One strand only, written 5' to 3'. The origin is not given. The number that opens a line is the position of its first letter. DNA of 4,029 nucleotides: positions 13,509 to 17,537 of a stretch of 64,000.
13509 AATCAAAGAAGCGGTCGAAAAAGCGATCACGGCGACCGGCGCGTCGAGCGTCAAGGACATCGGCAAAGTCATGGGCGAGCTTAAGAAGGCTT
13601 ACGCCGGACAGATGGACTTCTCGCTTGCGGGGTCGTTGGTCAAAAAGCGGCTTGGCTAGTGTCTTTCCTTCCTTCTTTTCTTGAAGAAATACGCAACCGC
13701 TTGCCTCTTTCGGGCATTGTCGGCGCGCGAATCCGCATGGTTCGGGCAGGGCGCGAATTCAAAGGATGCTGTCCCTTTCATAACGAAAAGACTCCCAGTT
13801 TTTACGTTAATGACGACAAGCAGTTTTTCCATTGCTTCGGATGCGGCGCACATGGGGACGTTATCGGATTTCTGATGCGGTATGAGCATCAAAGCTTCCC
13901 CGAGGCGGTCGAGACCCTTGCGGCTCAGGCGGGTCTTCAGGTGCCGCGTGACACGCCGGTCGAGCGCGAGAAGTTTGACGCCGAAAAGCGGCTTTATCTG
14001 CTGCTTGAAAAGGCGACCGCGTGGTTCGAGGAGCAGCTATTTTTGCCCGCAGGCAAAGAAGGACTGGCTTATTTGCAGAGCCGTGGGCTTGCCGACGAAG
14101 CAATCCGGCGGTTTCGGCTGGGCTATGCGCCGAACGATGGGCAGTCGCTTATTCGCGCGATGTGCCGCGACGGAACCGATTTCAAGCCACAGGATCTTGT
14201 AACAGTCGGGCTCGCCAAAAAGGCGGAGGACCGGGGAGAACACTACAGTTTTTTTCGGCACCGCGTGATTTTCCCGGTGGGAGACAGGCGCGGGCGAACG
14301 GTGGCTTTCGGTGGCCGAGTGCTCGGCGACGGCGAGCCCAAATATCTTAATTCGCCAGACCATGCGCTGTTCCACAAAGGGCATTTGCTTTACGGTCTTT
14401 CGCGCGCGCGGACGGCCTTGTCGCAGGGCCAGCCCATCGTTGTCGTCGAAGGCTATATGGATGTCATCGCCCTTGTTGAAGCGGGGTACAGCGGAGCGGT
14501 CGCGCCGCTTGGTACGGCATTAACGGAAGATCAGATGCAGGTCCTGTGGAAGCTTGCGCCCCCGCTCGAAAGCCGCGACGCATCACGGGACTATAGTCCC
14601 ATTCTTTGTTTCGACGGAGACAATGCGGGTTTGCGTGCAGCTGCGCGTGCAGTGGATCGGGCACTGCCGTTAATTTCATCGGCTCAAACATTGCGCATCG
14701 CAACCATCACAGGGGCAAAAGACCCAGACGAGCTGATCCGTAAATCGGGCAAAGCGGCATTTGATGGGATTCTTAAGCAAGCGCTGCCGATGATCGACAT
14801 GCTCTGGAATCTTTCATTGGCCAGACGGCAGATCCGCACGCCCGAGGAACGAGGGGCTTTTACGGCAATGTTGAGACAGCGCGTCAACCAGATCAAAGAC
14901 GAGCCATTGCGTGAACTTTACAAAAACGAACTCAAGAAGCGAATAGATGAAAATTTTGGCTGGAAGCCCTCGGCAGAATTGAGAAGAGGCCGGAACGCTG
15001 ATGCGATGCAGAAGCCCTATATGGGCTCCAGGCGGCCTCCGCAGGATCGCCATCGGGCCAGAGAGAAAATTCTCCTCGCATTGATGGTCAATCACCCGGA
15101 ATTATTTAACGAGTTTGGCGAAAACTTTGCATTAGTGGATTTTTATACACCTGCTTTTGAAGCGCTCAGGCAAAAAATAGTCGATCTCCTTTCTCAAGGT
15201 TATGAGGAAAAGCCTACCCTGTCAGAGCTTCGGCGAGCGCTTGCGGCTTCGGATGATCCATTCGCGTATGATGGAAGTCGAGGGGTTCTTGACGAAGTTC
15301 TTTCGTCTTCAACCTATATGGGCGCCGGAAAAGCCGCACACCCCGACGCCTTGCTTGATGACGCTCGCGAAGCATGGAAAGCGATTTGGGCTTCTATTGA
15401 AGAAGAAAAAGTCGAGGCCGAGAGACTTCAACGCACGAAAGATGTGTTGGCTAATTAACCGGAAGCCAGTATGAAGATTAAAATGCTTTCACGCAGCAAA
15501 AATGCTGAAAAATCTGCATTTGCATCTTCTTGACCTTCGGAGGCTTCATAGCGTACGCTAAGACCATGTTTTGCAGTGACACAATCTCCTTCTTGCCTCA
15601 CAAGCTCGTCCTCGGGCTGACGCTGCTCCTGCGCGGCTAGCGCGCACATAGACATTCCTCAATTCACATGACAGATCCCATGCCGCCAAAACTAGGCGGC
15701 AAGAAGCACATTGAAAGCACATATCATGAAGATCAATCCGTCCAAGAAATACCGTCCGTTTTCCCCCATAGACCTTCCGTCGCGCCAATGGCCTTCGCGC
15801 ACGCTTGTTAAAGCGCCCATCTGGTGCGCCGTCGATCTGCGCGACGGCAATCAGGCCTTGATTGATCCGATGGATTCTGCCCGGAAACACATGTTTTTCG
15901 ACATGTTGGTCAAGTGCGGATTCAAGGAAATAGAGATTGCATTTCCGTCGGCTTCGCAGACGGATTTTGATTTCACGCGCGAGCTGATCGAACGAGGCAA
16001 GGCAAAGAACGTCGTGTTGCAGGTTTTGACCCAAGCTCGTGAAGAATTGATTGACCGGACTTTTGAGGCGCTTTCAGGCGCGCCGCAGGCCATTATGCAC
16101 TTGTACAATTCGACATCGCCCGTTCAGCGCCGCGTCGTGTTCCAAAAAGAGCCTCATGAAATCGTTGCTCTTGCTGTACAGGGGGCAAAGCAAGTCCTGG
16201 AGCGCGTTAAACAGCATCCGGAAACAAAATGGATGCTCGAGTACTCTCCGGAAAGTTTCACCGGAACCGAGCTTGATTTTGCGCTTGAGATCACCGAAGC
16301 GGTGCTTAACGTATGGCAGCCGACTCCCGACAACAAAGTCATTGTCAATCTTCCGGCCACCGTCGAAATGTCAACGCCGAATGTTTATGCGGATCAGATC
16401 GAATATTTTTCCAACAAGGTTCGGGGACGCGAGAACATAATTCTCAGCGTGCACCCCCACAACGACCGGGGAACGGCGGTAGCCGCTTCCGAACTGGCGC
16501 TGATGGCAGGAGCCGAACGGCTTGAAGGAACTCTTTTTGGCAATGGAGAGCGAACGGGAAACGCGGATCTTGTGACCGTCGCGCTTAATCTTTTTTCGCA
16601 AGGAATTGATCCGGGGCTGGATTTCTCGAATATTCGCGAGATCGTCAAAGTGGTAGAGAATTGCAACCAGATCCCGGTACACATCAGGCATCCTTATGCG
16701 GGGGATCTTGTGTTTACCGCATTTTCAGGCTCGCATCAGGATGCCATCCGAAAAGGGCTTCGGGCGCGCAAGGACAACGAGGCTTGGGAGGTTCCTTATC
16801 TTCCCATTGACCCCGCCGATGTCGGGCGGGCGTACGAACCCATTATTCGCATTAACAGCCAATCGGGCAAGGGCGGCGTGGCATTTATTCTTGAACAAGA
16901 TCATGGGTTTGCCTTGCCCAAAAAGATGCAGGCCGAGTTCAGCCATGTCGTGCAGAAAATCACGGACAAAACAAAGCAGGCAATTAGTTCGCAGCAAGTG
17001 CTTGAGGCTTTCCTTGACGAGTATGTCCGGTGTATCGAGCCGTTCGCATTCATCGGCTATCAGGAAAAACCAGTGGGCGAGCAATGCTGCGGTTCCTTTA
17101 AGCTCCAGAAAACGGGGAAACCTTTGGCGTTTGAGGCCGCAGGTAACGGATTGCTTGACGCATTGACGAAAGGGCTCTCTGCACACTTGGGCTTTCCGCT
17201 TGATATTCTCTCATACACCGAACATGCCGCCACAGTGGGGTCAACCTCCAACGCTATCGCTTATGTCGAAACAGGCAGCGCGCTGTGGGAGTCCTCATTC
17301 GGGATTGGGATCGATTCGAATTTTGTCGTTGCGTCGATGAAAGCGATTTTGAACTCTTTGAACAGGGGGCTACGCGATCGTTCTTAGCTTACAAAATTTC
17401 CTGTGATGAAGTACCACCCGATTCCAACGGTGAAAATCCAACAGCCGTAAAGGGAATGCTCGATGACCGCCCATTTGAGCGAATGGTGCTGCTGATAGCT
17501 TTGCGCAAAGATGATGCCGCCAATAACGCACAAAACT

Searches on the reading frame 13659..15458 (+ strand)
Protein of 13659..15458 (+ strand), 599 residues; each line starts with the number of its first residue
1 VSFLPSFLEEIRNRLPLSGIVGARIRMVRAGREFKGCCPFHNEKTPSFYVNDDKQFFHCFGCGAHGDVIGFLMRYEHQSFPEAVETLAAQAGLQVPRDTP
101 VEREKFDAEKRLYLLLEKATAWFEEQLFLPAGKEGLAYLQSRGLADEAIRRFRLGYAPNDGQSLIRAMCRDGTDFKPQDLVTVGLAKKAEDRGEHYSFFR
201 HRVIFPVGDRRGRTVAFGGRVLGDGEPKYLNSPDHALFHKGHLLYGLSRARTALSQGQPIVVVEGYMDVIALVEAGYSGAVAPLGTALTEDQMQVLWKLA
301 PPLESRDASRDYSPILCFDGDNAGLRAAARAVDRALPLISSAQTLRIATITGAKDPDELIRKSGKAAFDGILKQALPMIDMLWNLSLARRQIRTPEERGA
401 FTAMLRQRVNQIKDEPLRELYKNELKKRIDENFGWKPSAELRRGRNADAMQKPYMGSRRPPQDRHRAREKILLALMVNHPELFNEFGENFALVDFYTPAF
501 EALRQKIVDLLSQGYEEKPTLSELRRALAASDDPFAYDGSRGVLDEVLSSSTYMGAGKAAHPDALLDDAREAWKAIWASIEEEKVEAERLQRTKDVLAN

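Call 46: search_protein_families(library=pfam, proteins=[window:13659-15458:+], max_evalue=0.00001)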
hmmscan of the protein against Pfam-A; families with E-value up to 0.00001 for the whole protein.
window:13659-15458:+ (599 aa): 5 families
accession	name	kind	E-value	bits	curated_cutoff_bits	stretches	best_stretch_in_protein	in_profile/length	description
PF08275.17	DNAG_N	-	2.3e-37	128.4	26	1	122-250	1-127/128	DNA primase catalytic core, N-terminal domain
PF01807.25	Zn_ribbon_DnaG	-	7.9e-35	119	24.9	1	6-98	4-96/98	CHC2 zinc finger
PF13662.12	Toprim_4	-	6.6e-16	58.8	25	1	260-335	3-74/85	Toprim domain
PF13155.12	Toprim_2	-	1.5e-14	54.5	22.1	1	261-360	1-88/88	Toprim-like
PF01751.28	Toprim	-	1.4e-08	35.2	23.1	1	260-342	2-88/96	Toprim domain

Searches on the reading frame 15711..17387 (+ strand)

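Call 46: search_protein_families(library=pfam, proteins=[window:15711-17387:+], max_evalue=0.00001)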
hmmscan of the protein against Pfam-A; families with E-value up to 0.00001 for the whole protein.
window:15711-17387:+ (558 aa): 3 families
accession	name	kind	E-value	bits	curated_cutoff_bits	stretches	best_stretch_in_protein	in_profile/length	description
PF00682.25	HMGL-like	-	1.4e-73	247.9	29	1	36-315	2-260/260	HMGL-like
PF22615.1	IPMS_D2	-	1.6e-35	121.7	27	1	332-395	1-66/66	Alpha-isopropylmalate synthase, post-catalytic domain-like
PF08502.15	LeuA_dimer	-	8.7e-14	52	24.9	1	458-553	36-130/131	LeuA allosteric (dimerisation) domain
